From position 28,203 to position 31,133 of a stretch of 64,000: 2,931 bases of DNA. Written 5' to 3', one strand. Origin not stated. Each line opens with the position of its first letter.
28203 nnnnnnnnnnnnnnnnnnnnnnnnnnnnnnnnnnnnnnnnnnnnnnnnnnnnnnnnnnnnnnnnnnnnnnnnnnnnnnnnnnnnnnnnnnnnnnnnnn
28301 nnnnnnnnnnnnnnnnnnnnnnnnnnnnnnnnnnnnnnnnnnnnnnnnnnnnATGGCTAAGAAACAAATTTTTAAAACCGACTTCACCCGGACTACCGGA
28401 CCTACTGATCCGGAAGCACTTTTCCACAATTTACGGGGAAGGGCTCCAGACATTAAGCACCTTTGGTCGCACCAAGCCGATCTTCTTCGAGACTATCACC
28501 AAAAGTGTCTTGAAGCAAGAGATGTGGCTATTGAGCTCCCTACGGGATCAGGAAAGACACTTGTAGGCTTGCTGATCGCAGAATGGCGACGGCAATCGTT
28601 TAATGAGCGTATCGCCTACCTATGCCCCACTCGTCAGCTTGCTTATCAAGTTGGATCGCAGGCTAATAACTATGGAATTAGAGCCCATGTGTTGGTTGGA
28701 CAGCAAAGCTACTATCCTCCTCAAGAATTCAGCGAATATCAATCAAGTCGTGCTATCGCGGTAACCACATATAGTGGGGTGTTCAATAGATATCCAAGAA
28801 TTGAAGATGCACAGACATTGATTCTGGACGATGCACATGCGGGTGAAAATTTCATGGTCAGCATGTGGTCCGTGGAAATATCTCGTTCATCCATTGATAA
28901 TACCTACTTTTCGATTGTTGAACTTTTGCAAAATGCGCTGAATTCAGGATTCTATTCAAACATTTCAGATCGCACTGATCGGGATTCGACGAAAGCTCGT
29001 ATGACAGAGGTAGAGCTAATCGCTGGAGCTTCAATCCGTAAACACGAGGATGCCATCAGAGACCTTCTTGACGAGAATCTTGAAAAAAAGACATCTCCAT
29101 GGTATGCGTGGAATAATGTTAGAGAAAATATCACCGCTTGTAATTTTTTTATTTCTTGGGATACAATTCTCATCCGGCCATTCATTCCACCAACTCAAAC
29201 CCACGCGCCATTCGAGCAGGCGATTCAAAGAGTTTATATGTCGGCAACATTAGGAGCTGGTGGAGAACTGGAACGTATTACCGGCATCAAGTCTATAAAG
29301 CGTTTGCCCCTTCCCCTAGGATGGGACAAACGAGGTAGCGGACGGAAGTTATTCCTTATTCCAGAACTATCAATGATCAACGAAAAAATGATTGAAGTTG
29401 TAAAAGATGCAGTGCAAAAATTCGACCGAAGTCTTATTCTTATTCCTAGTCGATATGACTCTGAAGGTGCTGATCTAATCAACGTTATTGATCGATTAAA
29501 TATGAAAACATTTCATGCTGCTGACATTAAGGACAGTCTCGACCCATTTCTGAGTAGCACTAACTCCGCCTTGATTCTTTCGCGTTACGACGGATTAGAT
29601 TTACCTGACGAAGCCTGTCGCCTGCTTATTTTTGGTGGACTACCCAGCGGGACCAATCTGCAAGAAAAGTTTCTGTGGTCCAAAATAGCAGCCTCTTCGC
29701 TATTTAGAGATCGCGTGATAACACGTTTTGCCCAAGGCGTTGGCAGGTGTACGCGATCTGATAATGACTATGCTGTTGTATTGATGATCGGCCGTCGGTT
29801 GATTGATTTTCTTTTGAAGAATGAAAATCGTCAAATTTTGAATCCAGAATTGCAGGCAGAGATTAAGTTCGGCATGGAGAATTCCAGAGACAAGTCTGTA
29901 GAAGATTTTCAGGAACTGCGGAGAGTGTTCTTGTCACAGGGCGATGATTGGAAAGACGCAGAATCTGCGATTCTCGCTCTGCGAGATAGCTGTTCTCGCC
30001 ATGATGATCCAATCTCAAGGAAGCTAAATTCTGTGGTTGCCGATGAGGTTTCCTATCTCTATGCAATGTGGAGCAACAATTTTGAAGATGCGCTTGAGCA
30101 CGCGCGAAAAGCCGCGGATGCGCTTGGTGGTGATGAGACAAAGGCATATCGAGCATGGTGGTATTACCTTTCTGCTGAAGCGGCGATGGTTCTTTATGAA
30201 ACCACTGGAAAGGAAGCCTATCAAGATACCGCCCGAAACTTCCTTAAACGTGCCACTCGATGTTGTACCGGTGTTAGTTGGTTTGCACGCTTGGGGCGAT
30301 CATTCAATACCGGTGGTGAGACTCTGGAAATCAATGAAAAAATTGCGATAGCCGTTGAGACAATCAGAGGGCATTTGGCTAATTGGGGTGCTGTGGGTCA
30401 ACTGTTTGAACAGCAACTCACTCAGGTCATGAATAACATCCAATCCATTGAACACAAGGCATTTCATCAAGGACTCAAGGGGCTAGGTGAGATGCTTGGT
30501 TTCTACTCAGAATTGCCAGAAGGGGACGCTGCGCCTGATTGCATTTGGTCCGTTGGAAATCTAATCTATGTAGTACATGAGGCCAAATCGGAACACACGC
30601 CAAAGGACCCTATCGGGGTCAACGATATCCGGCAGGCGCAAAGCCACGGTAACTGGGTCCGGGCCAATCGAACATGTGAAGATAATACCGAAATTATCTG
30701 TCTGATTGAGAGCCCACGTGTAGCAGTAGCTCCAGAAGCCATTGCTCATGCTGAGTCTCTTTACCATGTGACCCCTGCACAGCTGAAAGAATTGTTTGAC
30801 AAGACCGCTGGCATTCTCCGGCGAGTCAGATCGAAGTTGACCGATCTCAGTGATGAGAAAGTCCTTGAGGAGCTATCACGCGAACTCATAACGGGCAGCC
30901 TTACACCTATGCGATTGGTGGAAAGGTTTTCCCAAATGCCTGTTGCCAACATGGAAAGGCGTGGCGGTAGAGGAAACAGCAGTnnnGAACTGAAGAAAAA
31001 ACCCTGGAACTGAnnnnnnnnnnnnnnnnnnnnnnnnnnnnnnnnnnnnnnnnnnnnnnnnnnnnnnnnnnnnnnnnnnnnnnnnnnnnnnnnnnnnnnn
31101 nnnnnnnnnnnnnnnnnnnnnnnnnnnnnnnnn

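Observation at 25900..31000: Compositional mosaic inside the island: methylase core and the whole helicase gene are much AT-richer than the rest of the operon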

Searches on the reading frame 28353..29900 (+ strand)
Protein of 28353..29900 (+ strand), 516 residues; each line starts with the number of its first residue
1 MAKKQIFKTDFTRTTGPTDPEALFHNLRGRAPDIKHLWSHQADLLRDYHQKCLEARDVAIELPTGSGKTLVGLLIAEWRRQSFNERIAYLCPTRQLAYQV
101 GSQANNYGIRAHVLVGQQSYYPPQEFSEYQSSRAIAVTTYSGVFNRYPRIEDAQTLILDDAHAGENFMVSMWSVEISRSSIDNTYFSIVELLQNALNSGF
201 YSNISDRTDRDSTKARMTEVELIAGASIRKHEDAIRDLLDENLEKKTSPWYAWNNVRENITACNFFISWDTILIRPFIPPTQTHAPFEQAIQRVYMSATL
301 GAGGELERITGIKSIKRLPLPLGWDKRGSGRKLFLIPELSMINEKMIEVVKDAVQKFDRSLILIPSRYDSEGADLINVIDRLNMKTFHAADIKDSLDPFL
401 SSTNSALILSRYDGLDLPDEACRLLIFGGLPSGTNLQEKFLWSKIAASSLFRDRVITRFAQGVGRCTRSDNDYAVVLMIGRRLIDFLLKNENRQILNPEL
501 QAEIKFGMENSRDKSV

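Call 41: search_protein_families(library=pfam, proteins=[window:28353-29900:+], max_evalue=1)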
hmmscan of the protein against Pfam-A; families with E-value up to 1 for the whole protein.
window:28353-29900:+ (516 aa): 5 families
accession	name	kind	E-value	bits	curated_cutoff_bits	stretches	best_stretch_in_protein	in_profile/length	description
PF00270.35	DEAD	-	4.8e-14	52.9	26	1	51-163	10-128/167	DEAD/DEAH box helicase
PF04851.21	ResIII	-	1.8e-09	38.2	22.5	1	37-164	4-137/164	Type III restriction enzyme, res subunit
PF13307.12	Helicase_C_2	-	1.1e-07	32.5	25.3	1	411-484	69-155/170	Helicase C-terminal domain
PF22527.2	DEXQc_Suv3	-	0.026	14.5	27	1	63-124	21-74/154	DEXQ-box helicase domain of Suv3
PF13604.12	AAA_30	-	0.23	11.6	27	0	59-112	22-74/191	AAA domain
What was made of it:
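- On Hna: Pfam DEAD/ResIII/Helicase_C_2 at aa 37-484 (call 41).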

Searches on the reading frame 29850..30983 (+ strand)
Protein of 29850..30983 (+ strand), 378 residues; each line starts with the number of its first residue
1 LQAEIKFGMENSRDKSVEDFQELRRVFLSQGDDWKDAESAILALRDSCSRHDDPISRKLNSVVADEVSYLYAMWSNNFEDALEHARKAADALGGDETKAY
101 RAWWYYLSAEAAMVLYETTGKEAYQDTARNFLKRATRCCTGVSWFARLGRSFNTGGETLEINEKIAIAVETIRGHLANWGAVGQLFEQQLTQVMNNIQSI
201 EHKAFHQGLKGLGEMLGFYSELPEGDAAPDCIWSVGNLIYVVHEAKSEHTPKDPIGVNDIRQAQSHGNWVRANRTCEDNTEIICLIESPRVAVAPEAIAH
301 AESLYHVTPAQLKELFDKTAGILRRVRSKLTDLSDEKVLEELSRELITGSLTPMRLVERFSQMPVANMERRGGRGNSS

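Call 41: search_protein_families(library=pfam, proteins=[window:29850-30983:+], max_evalue=1)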
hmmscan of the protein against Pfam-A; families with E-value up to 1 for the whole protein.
window:29850-30983:+ (378 aa): 1 family
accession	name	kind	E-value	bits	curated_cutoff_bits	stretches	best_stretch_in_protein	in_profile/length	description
PF01691.21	Adeno_E1B_19K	-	0.17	11.9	25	0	310-342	49-81/135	Adenovirus E1B 19K protein / small t-antigen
